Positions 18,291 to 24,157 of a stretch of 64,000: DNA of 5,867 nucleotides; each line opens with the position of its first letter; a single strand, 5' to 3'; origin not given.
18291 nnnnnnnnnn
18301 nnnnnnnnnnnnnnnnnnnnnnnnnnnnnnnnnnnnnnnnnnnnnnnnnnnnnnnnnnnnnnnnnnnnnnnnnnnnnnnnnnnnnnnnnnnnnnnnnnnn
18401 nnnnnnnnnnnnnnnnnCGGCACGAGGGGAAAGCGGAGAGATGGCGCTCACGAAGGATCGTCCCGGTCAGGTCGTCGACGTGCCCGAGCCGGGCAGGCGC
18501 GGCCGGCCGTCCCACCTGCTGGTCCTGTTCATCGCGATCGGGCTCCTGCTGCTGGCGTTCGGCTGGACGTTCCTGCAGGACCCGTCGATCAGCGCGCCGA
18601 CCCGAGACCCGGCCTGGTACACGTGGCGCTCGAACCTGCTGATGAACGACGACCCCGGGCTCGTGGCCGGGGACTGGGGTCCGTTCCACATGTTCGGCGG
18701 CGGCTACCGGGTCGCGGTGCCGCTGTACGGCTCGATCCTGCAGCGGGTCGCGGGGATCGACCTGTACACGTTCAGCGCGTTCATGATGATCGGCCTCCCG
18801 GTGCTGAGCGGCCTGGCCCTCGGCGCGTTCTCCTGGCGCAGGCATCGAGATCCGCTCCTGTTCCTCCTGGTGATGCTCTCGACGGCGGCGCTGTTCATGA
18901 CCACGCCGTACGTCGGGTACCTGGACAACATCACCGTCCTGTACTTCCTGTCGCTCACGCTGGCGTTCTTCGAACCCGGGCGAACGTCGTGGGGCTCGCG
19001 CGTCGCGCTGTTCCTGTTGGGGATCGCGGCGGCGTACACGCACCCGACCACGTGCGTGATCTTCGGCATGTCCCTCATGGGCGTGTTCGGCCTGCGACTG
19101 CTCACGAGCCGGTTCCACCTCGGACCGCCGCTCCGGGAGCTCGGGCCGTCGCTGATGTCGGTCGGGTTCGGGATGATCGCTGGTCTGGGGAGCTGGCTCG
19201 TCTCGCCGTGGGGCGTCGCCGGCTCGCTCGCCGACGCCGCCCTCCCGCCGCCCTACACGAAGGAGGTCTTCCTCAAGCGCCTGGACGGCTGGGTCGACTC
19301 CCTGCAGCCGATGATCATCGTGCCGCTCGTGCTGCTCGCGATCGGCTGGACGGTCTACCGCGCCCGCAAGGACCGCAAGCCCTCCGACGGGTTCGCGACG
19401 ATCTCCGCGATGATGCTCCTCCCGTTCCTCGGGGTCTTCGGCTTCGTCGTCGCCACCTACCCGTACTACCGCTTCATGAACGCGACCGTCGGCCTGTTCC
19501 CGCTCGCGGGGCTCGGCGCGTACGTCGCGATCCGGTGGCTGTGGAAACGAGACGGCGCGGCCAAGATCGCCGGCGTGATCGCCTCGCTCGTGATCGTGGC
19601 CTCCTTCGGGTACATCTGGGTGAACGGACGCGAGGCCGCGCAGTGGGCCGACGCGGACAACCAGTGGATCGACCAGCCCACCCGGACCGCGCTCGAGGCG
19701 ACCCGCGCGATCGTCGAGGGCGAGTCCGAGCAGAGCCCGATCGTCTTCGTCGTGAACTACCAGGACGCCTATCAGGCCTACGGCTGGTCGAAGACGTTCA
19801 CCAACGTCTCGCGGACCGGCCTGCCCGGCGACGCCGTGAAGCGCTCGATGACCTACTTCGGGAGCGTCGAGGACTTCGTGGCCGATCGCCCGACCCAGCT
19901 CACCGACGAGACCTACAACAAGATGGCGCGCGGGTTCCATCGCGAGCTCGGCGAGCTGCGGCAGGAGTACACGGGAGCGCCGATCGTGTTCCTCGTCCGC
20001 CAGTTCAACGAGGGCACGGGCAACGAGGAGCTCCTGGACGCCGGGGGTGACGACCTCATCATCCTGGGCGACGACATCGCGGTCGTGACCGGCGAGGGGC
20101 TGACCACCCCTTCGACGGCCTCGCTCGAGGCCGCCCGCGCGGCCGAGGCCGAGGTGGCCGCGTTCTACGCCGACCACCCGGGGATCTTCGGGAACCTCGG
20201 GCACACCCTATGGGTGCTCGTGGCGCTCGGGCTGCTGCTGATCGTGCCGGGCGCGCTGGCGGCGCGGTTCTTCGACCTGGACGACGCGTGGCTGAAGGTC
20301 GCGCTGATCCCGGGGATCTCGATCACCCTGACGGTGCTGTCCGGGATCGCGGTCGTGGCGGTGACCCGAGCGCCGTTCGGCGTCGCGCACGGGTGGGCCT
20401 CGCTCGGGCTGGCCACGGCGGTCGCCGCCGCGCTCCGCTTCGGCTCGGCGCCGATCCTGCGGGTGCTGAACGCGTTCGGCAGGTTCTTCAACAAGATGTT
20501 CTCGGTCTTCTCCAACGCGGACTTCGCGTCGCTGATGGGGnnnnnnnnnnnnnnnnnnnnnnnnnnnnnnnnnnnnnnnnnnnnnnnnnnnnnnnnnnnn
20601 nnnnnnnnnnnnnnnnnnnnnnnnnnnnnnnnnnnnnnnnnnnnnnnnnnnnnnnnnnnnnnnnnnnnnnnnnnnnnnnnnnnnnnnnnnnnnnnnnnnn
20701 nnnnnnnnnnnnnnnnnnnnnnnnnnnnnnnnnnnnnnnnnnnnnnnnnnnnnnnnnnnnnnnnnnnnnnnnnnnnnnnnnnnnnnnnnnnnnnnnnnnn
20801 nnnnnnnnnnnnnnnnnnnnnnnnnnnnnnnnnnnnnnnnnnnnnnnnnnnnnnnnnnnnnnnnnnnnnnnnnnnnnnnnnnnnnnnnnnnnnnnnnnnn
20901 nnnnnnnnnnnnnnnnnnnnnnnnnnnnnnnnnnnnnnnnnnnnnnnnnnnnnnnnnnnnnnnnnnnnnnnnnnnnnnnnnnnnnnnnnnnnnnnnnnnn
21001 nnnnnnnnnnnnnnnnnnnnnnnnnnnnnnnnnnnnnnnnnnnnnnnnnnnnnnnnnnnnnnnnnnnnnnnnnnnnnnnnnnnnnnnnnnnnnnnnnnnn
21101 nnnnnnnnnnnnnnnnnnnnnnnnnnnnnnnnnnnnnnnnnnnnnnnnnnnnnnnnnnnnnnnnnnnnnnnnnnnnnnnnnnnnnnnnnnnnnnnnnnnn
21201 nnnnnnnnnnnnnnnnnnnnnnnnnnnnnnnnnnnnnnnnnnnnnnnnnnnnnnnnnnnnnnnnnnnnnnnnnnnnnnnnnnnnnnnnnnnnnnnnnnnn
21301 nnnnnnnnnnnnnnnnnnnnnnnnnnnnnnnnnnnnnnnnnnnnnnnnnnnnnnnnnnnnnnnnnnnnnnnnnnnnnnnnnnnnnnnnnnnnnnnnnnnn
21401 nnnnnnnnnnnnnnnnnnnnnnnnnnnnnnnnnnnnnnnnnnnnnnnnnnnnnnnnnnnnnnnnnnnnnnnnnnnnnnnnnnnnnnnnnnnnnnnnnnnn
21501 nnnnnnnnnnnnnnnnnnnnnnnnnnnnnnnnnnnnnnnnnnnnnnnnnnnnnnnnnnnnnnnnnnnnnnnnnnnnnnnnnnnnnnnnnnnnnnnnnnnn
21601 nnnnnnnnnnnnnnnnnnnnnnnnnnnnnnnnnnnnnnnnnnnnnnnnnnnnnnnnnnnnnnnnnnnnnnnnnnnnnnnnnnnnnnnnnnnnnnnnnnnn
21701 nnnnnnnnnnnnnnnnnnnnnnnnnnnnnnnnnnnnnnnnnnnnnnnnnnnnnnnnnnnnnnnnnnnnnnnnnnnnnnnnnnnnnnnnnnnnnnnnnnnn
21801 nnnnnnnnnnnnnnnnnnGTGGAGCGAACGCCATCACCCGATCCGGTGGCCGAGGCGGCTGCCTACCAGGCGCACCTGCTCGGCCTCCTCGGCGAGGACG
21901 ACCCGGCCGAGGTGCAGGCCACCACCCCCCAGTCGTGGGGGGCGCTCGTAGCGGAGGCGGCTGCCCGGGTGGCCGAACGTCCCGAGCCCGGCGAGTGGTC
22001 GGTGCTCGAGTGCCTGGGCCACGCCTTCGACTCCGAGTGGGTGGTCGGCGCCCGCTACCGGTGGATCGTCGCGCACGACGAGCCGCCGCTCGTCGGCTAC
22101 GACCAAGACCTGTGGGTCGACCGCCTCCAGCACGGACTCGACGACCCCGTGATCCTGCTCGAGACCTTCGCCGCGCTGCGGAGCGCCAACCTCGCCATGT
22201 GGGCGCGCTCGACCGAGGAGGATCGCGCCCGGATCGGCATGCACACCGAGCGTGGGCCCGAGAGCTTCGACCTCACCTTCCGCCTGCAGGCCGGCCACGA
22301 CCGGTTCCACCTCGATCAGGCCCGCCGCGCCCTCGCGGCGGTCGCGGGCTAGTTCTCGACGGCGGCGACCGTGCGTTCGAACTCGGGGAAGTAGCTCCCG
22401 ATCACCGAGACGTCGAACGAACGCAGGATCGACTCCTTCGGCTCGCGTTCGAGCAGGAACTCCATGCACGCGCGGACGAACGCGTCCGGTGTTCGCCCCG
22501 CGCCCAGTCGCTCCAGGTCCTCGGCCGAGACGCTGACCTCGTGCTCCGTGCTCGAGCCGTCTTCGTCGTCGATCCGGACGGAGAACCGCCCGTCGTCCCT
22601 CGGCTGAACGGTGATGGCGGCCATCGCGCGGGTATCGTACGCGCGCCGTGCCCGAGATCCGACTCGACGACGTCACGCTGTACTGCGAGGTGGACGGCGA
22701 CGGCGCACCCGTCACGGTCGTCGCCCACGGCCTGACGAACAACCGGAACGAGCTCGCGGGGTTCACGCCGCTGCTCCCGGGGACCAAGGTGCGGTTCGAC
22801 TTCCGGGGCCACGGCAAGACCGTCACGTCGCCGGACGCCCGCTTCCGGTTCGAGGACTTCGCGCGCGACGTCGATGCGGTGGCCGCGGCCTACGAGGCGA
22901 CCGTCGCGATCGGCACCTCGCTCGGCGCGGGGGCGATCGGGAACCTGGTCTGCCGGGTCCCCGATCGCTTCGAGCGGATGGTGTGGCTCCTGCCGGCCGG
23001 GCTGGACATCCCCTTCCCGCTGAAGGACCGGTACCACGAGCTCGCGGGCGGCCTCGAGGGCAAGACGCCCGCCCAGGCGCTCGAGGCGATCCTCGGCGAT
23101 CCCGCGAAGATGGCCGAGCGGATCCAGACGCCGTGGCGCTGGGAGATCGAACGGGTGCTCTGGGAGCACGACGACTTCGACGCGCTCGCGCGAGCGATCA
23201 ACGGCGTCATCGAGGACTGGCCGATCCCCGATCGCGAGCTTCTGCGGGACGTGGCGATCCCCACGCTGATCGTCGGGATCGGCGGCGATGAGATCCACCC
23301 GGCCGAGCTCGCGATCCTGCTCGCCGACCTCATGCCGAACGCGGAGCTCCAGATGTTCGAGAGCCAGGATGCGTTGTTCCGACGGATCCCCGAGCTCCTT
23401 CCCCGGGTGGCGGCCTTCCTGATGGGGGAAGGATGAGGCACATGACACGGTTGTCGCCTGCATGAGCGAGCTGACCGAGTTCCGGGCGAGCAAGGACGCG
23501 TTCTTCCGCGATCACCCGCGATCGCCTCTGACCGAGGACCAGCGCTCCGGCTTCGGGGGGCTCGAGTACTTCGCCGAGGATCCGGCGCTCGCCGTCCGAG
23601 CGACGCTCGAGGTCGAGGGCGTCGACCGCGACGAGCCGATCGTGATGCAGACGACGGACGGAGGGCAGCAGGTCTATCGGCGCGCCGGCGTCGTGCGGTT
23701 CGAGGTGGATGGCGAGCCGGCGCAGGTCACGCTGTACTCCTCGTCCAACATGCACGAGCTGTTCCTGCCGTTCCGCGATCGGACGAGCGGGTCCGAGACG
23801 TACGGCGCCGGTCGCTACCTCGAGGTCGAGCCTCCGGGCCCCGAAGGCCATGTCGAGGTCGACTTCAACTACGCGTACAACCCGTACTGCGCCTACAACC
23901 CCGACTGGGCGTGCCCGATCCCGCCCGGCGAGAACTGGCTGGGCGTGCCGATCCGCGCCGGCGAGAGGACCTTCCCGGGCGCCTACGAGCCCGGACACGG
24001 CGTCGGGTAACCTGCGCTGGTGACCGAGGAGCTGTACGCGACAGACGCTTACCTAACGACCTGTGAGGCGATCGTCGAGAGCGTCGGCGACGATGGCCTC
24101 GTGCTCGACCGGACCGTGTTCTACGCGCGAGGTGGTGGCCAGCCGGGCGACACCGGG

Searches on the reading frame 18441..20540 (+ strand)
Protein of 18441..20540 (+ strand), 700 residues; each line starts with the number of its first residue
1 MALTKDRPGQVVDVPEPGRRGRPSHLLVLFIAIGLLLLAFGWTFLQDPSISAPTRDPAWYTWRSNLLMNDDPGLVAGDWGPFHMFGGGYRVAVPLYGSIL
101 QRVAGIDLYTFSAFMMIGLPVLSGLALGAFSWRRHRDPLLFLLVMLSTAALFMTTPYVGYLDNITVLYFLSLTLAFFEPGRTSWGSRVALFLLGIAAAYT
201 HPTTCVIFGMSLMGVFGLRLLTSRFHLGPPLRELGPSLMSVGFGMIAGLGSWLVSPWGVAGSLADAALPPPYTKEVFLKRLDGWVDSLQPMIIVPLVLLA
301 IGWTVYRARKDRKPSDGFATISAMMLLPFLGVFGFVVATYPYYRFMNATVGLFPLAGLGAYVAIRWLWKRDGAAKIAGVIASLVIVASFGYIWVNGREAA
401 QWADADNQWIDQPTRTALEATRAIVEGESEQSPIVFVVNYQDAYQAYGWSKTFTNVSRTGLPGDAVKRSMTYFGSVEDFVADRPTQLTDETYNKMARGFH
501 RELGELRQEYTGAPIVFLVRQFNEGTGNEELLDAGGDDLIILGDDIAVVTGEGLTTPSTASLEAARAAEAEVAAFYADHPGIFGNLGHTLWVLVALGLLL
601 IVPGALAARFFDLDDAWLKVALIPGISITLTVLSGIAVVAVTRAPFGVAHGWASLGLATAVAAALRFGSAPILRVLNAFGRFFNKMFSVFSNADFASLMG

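Call 53: search_protein_families(library=pfam, proteins=[window:18441-20540:+], max_evalue=1)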
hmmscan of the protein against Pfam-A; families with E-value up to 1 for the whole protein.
window:18441-20540:+ (700 aa): 3 families
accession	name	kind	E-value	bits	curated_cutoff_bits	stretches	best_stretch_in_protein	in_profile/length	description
PF13067.11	DUF3930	-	0.042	14.1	25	1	273-306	10-42/51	Protein of unknown function (DUF3930)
PF19706.4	DUF6203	-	0.1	13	26.7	0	296-313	20-37/54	Family of unknown function (DUF6203)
PF12669.12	FeoB_associated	-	0.76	10.5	27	1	291-314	3-26/44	FeoB-associated Cys-rich membrane protein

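Call 55: search_solved_structures(query=A5, max_evalue=10)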
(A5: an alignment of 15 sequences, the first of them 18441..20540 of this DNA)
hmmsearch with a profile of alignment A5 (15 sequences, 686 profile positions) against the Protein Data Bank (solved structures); distinct sequences matched with E-value up to 10: 13.
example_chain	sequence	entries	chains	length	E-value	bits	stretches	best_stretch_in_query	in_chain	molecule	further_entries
6w2v_A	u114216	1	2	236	0.87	11.1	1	500-585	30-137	Junction 23 DHR14-DHR18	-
6bm8_A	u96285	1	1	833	4.2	8.8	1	89-133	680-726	Envelope glycoprotein B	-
5v2s_A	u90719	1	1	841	4.3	8.8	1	89-133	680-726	Envelope glycoprotein B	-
6z9m_A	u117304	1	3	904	4.6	8.6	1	89-133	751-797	Envelope glycoprotein B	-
9e7i_A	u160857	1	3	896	4.6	8.6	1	89-133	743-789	Envelope glycoprotein B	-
9e5n_A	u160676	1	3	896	4.6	8.6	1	89-133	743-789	Envelope glycoprotein B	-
9e0l_A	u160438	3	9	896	4.6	8.6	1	89-133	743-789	Envelope glycoprotein B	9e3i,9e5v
9efh_A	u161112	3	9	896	4.6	8.6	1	89-133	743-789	Envelope glycoprotein B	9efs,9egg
9eft_A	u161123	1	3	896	4.6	8.6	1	89-133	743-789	Envelope glycoprotein B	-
9e5u_A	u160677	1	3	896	4.6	8.6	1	89-133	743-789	Envelope glycoprotein B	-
9e5x_A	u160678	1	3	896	4.7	8.6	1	89-133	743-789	Envelope glycoprotein B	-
8rgz_A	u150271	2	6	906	4.7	8.6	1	89-133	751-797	Envelope glycoprotein B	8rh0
9q9l_A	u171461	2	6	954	5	8.5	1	89-133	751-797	Glycoprotein B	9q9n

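Call 71: search_protein_families(library=ncbifam, proteins=[window:18441-20540:+], max_evalue=0.01)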
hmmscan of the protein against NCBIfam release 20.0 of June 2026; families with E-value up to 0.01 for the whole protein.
window:18441-20540:+ (700 aa): 0 families

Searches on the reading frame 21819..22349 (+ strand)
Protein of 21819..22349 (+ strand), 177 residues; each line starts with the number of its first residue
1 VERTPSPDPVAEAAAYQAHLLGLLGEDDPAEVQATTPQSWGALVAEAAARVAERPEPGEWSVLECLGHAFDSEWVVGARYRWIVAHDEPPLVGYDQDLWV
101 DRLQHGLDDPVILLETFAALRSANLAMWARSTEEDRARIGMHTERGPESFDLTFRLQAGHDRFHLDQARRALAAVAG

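Call 20: search_protein_families(library=pfam, proteins=[window:21819-22349:+], max_evalue=0.001)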
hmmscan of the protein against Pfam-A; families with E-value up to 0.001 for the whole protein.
window:21819-22349:+ (177 aa): 1 family
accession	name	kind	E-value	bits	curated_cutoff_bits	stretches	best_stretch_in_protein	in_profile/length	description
PF12867.12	DinB_2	-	8.2e-12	46.1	24.8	1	49-167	19-127/128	DinB superfamily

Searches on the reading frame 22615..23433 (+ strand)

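Call 53: search_protein_families(library=pfam, proteins=[window:22615-23433:+], max_evalue=1)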
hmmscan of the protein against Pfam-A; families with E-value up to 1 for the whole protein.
window:22615-23433:+ (273 aa): 3 families
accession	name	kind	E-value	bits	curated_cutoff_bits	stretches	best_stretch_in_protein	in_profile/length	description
PF00561.26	Abhydrolase_1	-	1.4e-09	38.4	25.8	1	35-243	4-228/245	alpha/beta hydrolase fold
PF12697.13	Abhydrolase_6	-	5.6e-07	30.9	26.3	1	35-237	2-188/217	Alpha/beta hydrolase family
PF12146.15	Hydrolase_4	-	0.00041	20.2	27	1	59-128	35-110/239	Serine aminopeptidase, S33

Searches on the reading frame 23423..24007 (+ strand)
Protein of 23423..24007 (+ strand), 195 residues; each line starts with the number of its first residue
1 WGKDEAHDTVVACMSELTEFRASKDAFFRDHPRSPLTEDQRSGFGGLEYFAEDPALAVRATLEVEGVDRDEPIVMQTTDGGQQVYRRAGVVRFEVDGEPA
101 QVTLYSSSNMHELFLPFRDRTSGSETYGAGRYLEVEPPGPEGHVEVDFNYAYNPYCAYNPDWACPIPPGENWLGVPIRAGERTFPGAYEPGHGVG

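Call 53: search_protein_families(library=pfam, proteins=[window:23423-24007:+], max_evalue=1)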
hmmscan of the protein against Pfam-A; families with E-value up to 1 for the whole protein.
window:23423-24007:+ (195 aa): 2 families
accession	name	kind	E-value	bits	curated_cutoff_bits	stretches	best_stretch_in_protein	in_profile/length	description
PF07920.16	DUF1684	-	2.2e-47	161.3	25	1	43-182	2-139/139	Protein of unknown function (DUF1684)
PF16409.10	DUF5017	-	0.36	10.7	28.8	1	84-112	20-48/187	Domain of unknown function (DUF5017)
